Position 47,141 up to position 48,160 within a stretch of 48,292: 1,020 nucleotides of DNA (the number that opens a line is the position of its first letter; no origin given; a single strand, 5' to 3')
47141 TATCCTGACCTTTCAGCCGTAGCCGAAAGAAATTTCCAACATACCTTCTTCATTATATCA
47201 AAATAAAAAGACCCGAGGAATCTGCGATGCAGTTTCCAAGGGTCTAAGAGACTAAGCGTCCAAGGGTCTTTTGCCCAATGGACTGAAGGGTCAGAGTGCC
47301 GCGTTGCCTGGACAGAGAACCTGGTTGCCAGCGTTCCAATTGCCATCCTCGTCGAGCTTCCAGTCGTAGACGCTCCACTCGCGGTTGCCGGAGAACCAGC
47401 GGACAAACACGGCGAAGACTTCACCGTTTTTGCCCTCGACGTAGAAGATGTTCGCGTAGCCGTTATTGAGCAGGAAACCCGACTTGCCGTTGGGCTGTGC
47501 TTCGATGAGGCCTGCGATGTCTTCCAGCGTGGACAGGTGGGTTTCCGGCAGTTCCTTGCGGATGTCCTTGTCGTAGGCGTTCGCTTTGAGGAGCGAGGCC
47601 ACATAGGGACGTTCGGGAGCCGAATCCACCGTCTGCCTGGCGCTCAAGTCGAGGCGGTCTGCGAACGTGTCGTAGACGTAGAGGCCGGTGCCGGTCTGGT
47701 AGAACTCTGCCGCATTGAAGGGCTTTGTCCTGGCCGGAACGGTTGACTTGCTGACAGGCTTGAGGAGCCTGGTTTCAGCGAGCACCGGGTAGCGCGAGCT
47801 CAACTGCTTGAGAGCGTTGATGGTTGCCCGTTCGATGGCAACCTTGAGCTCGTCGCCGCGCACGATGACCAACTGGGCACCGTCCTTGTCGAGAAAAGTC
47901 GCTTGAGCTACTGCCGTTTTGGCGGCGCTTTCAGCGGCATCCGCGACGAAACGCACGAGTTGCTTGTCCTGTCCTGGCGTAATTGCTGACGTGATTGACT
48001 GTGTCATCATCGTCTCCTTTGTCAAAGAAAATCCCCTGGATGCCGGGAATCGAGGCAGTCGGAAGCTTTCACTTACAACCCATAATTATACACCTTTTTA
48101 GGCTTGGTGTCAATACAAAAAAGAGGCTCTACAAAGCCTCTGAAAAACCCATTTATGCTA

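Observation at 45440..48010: Complete diversity-generating retroelement diversifying the C-terminus of a 239-aa protein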

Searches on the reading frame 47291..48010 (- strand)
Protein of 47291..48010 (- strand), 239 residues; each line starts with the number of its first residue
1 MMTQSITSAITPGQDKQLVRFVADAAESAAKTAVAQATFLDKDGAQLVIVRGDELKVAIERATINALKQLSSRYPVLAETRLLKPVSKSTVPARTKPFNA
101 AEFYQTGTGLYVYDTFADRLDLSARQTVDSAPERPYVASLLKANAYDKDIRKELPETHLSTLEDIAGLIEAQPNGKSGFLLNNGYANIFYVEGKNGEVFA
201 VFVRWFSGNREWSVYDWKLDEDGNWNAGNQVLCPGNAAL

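Call 5: search_protein_families(library=pfam, proteins=[window:47291-48010:-], max_evalue=0.01)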
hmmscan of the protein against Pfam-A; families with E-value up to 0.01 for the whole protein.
window:47291-48010:- (239 aa): 0 families

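Call 9: search_protein_families(library=ncbifam, proteins=[window:47291-48010:-], max_evalue=0.01)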
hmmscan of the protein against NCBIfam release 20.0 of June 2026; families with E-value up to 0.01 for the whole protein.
window:47291-48010:- (239 aa): 0 families

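Call 13: search_solved_structures(query=window:47291-48010:-, max_evalue=10)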
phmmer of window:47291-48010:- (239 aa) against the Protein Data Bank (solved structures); distinct sequences matched with E-value up to 10: 4.
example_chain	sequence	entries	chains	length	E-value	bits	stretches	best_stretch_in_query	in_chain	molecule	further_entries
9ukw_A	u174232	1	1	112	0.19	14.3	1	11-87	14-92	A339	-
7cb8_A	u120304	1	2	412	0.39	13.2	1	78-172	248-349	Fic-domain containing protein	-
8ppr_G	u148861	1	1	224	0.68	12.4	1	50-182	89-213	Kinetochore protein Spc25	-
8q5h_5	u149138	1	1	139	0.77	12.2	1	70-182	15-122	Kinetochore protein Spc25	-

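Call 14: find_encoding_contigs(protein=window:47291-48010:-, flank=10000, max_places=10)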
Protein window:47291-48010:- (239 aa): no gene with exactly this product is on record in the collection.

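Call 15: find_homologous_proteins(query=window:47291-48010:-, max_evalue=0.001)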
Query window:47291-48010:- (239 aa): 189 proteins with E <= 0.001 among 714 candidates; the best 120 are listed.
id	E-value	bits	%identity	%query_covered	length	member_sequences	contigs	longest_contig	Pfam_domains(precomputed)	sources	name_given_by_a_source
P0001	9.6e-137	472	91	100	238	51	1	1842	-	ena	-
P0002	7.3e-130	449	88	100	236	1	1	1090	-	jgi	-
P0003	1.4e-129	448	87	100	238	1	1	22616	-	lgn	-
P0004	2.2e-129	447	85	100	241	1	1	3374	-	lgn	-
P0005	3.5e-129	447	87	100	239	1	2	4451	-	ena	-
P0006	2.5e-128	444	87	100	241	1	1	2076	-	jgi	jgi:hypothetical protein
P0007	9.0e-128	442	86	100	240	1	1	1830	-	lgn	-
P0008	2.2e-127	441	86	100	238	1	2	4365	-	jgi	jgi:hypothetical protein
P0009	1.6e-125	435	85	99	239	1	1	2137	-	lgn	-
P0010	1.8e-124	431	86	100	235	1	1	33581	-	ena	-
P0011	1.3e-123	429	84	100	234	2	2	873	-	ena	-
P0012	3.7e-123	427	84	100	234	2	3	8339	-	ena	-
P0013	3.4e-122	424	83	100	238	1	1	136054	-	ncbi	-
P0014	4.9e-122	423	83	100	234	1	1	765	-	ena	-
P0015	6.5e-122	423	83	100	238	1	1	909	-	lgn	-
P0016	6.5e-122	423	84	100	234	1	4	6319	-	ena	-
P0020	2.2e-121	421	84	100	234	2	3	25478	-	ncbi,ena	-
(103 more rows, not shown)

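Call 19: list_cluster_members(proteins=[P0001])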
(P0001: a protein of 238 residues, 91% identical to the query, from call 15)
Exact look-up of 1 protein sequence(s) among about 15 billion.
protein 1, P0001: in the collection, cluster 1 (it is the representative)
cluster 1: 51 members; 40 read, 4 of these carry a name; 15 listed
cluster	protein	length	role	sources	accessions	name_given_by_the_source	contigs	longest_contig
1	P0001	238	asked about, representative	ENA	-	-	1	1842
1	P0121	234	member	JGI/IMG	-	hypothetical protein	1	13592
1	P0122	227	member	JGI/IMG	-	hypothetical protein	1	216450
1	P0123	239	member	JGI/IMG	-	hypothetical protein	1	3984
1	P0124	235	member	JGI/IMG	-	hypothetical protein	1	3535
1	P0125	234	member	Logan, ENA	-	-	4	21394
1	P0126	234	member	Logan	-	-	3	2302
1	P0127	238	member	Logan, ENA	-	-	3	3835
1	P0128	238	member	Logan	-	-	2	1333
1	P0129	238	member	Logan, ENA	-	-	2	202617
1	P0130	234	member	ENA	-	-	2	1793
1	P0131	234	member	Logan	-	-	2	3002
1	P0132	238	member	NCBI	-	-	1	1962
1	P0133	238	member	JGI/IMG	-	-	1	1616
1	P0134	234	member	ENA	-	-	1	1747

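Call 21: find_related_loci(query=A1, collection=genome_contigs, flank=6000)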
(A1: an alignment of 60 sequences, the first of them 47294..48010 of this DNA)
Query A1 (239 aa) in genome_contigs; peptide patterns used: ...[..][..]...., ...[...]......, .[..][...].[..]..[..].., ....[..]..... (x = any residue, [..] = any of these).
125 stretches matched a pattern; 38 encode a relative of the query (tblastn E <= 1e-3); 38 distinct loci.
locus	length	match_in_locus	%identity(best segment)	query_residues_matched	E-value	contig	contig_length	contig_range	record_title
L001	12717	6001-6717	83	1-239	6e-131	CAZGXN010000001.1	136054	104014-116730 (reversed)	MAG TPA_asm: uncultured Bdellovibrionales bacterium isolate ERP113451_co1_249 genome assembly, contig: NODE_43_length_13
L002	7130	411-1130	81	1-239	8e-126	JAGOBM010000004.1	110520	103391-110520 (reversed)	MAG: Candidatus Moraniibacteriota bacterium isolate Go_LeineEff_bin_12 Go_LeineEff_20_length_110520_cov_13.681891, whole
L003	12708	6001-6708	79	3-239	2e-123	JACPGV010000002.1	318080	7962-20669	MAG: Candidatus Moraniibacteriota bacterium isolate NC_groundwater_397_Ag_B-0.1um_43_25 GD18-4_B1_scaffold_115744, whole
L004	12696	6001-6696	85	1-239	5e-117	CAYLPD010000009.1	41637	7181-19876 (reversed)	MAG TPA_asm: uncultured Bdellovibrionales bacterium isolate SRP170004_co1_27 genome assembly, contig: NODE_1210_length_4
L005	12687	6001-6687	77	10-239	5e-117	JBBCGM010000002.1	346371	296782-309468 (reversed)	MAG: Candidatus Moraniibacteriota bacterium isolate CoA_maxb_bin.113 s11024.ctg011046l, whole genome shotgun sequence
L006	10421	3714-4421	76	3-239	4e-114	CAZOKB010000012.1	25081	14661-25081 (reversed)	MAG TPA_asm: uncultured Bdellovibrionales bacterium isolate SRP278252_co2_108 genome assembly, contig: NODE_3933_length_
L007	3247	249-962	73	2-239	1e-113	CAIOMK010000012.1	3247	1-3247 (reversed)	MAG: Candidatus Moranbacteria bacterium isolate MJ130702B_bin-524 genome assembly, contig: bin-524:12/78, whole genome s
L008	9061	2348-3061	71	1-239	4e-105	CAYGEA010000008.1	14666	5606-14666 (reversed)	MAG TPA_asm: uncultured Bdellovibrionales bacterium isolate ERP113451_co1_285 genome assembly, contig: NODE_4817_length_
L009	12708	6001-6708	65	3-239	8e-96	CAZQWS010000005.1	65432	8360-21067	MAG TPA_asm: uncultured Bdellovibrionales bacterium isolate binchicken_co105_454 genome assembly, contig: NODE_471_lengt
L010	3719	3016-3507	88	76-239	3e-96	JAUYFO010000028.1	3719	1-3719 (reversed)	MAG: Candidatus Moraniibacteriota bacterium isolate C21_metabat.bin.18 C21_k141_184269, whole genome shotgun sequence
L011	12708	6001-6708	65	3-239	4e-94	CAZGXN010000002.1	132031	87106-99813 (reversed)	MAG TPA_asm: uncultured Bdellovibrionales bacterium isolate ERP113451_co1_249 genome assembly, contig: NODE_48_length_13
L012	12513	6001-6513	84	69-239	4e-92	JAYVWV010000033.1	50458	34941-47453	MAG: Candidatus Moraniibacteriota bacterium isolate GL82_UP_metabat_7 GL82_UP_metabat_7_32, whole genome shotgun sequenc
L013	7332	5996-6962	81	64-239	8e-92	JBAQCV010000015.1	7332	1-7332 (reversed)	MAG: Candidatus Moraniibacteriota bacterium isolate MFD12004_ilm_asm_bin18 k127_63740, whole genome shotgun sequence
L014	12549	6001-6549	78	55-239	6e-91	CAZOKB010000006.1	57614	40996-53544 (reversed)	MAG TPA_asm: uncultured Bdellovibrionales bacterium isolate SRP278252_co2_108 genome assembly, contig: NODE_881_length_5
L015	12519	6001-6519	75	71-239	2e-87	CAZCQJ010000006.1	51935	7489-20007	MAG TPA_asm: uncultured Bdellovibrionales bacterium isolate SRP285395_co1_534 genome assembly, contig: NODE_791_length_5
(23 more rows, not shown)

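Call 24: predict_structure(alignment_id=A1)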
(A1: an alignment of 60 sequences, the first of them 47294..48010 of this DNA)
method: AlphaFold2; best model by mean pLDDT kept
length: 239 residues; sequences in the alignment: 60
mean_pLDDT: 78.8   pTM: 0.64
mean pLDDT of the five models: 78.8, 60.7, 60.3, 59.1, 47.1
residues with pLDDT >= 90: 27; 70-90: 159; 50-70: 42; < 50: 11
segments of 3 or more residues with pLDDT < 50: 1-7, 221-223
pLDDT, mean of each block of 10 residues (from residue 1): 41 78 90 88 86 89 76 71 83 89 89 87 88 82 69 76 89 70 70 87 84 80 57 71
secondary structure, 60 per line:
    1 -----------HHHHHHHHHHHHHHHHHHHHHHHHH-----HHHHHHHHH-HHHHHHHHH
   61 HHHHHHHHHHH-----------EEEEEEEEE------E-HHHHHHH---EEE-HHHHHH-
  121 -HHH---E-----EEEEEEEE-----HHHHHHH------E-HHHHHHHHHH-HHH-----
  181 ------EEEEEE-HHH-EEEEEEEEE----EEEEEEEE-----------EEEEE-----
elements in order: H12-36 H42-50 H52-71 E83-91 H100-106 E110-112 H114-119 E134-141 H147-153 H162-171 E187-192 E198-206 E211-218 E230-234

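Call 27: fold_search(model_id=the predicted structure, library=pdb)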
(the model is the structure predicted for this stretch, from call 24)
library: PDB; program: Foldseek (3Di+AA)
matches with E <= 10: 143; with E <= 0.001: 0
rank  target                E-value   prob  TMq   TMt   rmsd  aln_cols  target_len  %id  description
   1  3mr0_A                2.5e-01  0.15  0.14  0.24  10.2        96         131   17  Crystal Structure of Sensory Box Histidine Kinase/Response Regulator from Burkholderia thailandensis E264 (released 2010-06-23)
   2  5ja8_A                4.8e-01  0.23  0.19  0.36   9.2        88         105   12  Crystal structure of the HigB2 toxin in complex with Nb2 (released 2017-04-05)
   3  6q3m_A                1.1e+00  0.01  0.11  0.12  19.7       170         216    9  Structure of CHD4 PHD2 - tandem chromodomains (released 2019-12-25)
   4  8t2v_B                1.2e+00  0.08  0.13  0.05  11.5        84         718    8  Cryo-EM Structures of Full-length Integrin alphaIIbbeta3 in Native Lipids (released 2023-07-26)
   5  5ja9_C                1.2e+00  0.07  0.15  0.27   9.3        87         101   16  Crystal structure of the HigB2 toxin in complex with Nb6 (released 2017-04-05)
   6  5ja8_E                1.4e+00  0.11  0.18  0.32   9.1        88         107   18  Crystal structure of the HigB2 toxin in complex with Nb2 (released 2017-04-05)
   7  5ja8_G                1.4e+00  0.10  0.17  0.31   8.8        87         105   16  Crystal structure of the HigB2 toxin in complex with Nb2 (released 2017-04-05)
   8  6td9_B                1.6e+00  0.03  0.17  0.17  12.8       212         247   10  X-ray structure of mature PA1624 from Pseudomonas aeruginosa PAO1 (released 2019-12-04)
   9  8d33_B                1.9e+00  0.03  0.15  0.10  19.3       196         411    9  Human mitochondrial DNA polymerase gamma ternary complex with GC basepair (released 2023-05-24)
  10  1gl4_A                1.9e+00  0.02  0.12  0.11  14.1       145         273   11  Nidogen-1 G2/Perlecan IG3 Complex (released 2001-11-28)
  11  6avr_B                2.1e+00  0.14  0.13  0.05   4.3        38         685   16  Human alpha-V beta-3 Integrin (intermediate conformation) in complex with the therapeutic antibody LM609 (released 2017-11-01)
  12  6avq_B                2.9e+00  0.12  0.13  0.05   4.3        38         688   16  The Therapeutic Antibody LM609 Selectively Inhibits Ligand Binding to Human alpha-V beta-3 Integrin via Steric Hindran (released 2017-11-01)
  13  8xei_B                2.9e+00  0.10  0.12  0.05   4.4        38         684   16  Cryo-EM structure of integrin ITGAV/ITGB3 complex, conformation 1 (released 2024-12-18)
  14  8h9j_H                2.9e+00  0.03  0.08  0.13   7.0        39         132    8  Human ATP synthase state2 subregion 3 (released 2023-05-31)
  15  3a57                  2.9e+00  0.01  0.10  0.13  16.0       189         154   10  Crystal structure of Thermostable Direct Hemolysin (released 2010-03-31)
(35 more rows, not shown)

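Call 49: find_encoding_contigs(protein=P0125, flank=3000, max_places=10)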
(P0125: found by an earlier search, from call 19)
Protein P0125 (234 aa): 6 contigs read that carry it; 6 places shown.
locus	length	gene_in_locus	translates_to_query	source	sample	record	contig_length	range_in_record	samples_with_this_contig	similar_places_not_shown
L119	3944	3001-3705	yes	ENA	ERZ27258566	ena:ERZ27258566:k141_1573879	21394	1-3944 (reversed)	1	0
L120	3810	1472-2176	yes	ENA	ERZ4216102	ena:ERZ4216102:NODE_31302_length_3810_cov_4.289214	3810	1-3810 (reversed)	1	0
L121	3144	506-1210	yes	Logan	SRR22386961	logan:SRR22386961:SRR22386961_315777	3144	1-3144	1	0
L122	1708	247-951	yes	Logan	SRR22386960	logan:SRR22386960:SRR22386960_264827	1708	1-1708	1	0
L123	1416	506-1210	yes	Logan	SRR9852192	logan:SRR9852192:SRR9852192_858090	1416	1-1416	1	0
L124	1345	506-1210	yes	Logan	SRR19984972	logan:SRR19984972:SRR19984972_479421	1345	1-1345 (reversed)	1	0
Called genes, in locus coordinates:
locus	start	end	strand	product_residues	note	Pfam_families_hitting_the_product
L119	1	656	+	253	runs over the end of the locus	-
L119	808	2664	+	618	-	PF05257:CHAP, PF07705:CARDB (faint)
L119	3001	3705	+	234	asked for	-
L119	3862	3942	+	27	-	?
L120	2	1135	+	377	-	?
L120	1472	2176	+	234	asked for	-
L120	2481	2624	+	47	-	-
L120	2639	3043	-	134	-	PF22296:bAvd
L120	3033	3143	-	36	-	-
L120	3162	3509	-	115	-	-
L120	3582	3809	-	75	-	?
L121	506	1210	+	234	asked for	-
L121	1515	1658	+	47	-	-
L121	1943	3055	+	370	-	PF00078:RVT_1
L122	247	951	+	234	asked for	-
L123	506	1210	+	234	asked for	-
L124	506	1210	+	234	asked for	-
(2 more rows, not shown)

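Call 50: find_encoding_contigs(protein=P0016, flank=3000, max_places=10)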
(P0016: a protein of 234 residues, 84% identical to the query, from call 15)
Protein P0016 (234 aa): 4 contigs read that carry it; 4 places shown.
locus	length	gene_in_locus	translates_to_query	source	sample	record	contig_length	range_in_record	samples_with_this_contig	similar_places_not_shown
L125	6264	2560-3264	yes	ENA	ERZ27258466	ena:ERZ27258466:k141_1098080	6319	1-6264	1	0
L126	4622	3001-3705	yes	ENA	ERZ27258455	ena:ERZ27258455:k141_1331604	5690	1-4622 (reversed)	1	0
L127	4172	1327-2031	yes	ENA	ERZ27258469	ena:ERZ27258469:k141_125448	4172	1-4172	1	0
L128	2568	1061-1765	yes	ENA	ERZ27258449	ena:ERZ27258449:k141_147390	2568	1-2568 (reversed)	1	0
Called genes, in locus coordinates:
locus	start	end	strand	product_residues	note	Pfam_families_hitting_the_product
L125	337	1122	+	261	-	PF00142:Fer4_NifH (weak), PF01656:CbiA, PF02374:ArsA_ATPase, PF06564:CBP_BcsQ, PF09140:MipZ (faint), PF10609:ParA (weak), PF13614:AAA_31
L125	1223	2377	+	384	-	PF02195:ParB_N, PF17762:HTH_ParB, PF23552:ParB_C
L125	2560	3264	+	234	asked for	-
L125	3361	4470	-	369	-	PF00483:NTP_transferase, PF22640:ManC_GMP_beta-helix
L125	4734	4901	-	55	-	-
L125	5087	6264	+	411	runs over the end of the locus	?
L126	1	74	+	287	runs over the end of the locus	PF00763:THF_DHG_CYH, PF02882:THF_DHG_CYH_C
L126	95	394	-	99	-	-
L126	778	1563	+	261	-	PF00142:Fer4_NifH (weak), PF01656:CbiA, PF02374:ArsA_ATPase, PF06564:CBP_BcsQ, PF09140:MipZ (faint), PF10609:ParA (weak), PF13614:AAA_31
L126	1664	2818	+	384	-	PF02195:ParB_N, PF17762:HTH_ParB, PF23552:ParB_C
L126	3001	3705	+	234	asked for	-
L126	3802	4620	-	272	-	?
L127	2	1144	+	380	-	?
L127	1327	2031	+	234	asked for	-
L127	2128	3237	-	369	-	PF00483:NTP_transferase, PF22640:ManC_GMP_beta-helix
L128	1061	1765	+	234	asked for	-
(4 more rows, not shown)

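Call 58: find_encoding_contigs(protein=P0127, flank=2500, max_places=10)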
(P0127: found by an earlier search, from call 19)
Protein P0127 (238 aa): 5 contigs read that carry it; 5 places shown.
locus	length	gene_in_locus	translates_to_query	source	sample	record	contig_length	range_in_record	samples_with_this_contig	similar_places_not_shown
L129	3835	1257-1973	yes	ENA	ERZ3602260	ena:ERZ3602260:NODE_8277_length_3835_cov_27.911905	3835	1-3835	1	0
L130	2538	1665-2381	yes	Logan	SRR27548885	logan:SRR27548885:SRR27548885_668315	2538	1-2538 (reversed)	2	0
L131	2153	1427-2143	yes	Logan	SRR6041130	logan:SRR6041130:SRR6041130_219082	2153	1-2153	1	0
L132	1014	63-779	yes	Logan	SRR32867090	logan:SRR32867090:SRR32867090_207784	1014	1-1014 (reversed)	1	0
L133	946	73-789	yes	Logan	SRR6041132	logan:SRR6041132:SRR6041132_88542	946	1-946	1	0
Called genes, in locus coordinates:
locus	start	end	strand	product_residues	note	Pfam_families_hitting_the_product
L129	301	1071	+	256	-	PF13328:HD_4, PF01966:HD (weak)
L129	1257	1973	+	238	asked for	-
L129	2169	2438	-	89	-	-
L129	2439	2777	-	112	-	PF22296:bAvd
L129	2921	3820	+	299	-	PF00078:RVT_1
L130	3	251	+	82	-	?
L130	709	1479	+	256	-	PF13328:HD_4, PF01966:HD (weak)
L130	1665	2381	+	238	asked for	-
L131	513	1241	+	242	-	PF13328:HD_4, PF01966:HD (weak)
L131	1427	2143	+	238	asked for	-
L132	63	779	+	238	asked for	-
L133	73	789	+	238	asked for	-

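Call 59: find_encoding_contigs(protein=P0012, flank=2500, max_places=10)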
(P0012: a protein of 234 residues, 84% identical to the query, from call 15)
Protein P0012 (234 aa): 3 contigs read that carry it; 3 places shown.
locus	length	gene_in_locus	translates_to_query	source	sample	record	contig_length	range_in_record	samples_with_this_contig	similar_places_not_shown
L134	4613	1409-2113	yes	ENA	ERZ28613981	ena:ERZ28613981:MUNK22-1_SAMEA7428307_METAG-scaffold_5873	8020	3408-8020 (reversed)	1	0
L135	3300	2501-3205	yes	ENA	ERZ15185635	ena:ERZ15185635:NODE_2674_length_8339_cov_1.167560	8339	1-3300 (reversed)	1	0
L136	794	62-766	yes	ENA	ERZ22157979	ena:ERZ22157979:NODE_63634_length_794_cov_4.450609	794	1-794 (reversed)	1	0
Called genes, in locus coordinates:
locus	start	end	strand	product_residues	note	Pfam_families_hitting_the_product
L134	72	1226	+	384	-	PF02195:ParB_N, PF17762:HTH_ParB, PF23552:ParB_C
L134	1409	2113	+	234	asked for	-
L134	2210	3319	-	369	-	PF00483:NTP_transferase, PF22640:ManC_GMP_beta-helix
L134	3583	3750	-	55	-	-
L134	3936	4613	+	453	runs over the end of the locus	-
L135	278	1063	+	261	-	PF00142:Fer4_NifH (weak), PF01656:CbiA, PF02374:ArsA_ATPase, PF06564:CBP_BcsQ, PF09140:MipZ (faint), PF10609:ParA (weak), PF13614:AAA_31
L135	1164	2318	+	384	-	PF02195:ParB_N, PF17762:HTH_ParB, PF23552:ParB_C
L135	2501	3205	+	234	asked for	-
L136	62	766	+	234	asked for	-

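Call 60: find_encoding_contigs(protein=P0020, flank=2500, max_places=10)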
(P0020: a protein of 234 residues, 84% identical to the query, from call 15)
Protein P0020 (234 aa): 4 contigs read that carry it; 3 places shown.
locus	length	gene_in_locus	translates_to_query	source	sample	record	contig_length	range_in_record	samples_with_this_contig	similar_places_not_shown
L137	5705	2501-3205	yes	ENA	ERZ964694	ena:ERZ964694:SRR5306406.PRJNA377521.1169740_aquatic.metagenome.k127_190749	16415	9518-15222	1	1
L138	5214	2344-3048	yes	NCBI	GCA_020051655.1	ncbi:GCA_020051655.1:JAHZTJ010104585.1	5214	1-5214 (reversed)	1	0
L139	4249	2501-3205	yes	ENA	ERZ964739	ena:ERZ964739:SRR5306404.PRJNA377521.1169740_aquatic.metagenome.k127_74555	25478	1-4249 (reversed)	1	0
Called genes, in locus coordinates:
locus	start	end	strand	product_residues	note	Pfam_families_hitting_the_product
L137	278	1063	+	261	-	PF00142:Fer4_NifH (weak), PF01656:CbiA, PF02374:ArsA_ATPase, PF06564:CBP_BcsQ, PF09140:MipZ (faint), PF10609:ParA (weak), PF13614:AAA_31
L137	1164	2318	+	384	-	PF02195:ParB_N, PF17762:HTH_ParB, PF23552:ParB_C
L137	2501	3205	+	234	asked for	-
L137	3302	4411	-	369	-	PF00483:NTP_transferase, PF22640:ManC_GMP_beta-helix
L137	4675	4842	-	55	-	-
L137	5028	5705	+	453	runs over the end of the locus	-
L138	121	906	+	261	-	PF00142:Fer4_NifH (weak), PF01656:CbiA, PF02374:ArsA_ATPase, PF06564:CBP_BcsQ, PF09140:MipZ (weak), PF10609:ParA (weak), PF13614:AAA_31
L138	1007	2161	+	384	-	PF02195:ParB_N, PF17762:HTH_ParB, PF23552:ParB_C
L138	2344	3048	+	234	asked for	-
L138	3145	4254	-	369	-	PF00483:NTP_transferase, PF22640:ManC_GMP_beta-helix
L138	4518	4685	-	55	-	-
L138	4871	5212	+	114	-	?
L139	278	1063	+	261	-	PF00142:Fer4_NifH (weak), PF01656:CbiA, PF02374:ArsA_ATPase, PF06564:CBP_BcsQ, PF09140:MipZ (faint), PF10609:ParA (weak), PF13614:AAA_31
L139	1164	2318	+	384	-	PF02195:ParB_N, PF17762:HTH_ParB, PF23552:ParB_C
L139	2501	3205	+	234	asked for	-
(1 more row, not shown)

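Call 78: fold_search(model_id=the predicted structure, library=viral)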
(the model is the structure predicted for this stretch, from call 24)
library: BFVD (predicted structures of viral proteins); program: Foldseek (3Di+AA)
matches with E <= 10: 260; with E <= 0.001: 0
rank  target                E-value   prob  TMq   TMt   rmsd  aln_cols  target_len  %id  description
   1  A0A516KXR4            3.1e-01  0.60  0.18  0.50   3.0        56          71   12  (no name in the UniProt tables at hand)
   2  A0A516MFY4            7.8e-01  0.08  0.15  0.24  10.7        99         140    7  (no name in the UniProt tables at hand)
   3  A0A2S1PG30            7.8e-01  0.04  0.15  0.19  15.4       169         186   11  Uncharacterized protein [Pseudomonas phage 98PfluR60PP]
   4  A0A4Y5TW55            9.4e-01  0.08  0.13  0.34  10.7        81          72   10  Uncharacterized protein [Vibrio phage VAP7]
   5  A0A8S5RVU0            1.0e+00  0.30  0.14  0.23   2.9        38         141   16  Uncharacterized protein [Siphoviridae sp. ctHip2]
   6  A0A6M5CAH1            1.1e+00  0.02  0.12  0.07  30.0       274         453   10  (no name in the UniProt tables at hand)
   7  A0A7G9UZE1            1.1e+00  0.13  0.13  0.33   9.3        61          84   13  Uncharacterized protein [Gordonia Phage Sephiroth]
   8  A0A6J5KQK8            1.1e+00  0.08  0.13  0.08   6.2        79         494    6  Uncharacterized protein [uncultured Caudovirales phage]
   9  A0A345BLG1            1.2e+00  0.07  0.17  0.22  12.4       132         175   12  Uncharacterized protein [Erwinia phage Wellington]
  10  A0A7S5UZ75            1.2e+00  0.03  0.11  0.19  13.6       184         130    9  (no name in the UniProt tables at hand)
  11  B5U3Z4                1.2e+00  0.03  0.12  0.07  18.3       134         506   10  Uncharacterized protein [Mycobacterium phage Troll4]
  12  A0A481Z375            1.2e+00  0.02  0.10  0.14  15.2       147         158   15  Uncharacterized protein [Pithovirus LCPAC101]
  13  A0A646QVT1            1.3e+00  0.02  0.12  0.06  15.4       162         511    9  (no name in the UniProt tables at hand)
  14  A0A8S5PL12            1.5e+00  0.01  0.10  0.08  19.1       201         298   10  Uncharacterized protein [Podoviridae sp. ctnCN2]
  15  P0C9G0                1.7e+00  0.12  0.15  0.23   3.5        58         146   12  Protein MGF 100-3L [African swine fever virus (isolate Tick/South Africa/Pretoriuskop Pr4/1996)]
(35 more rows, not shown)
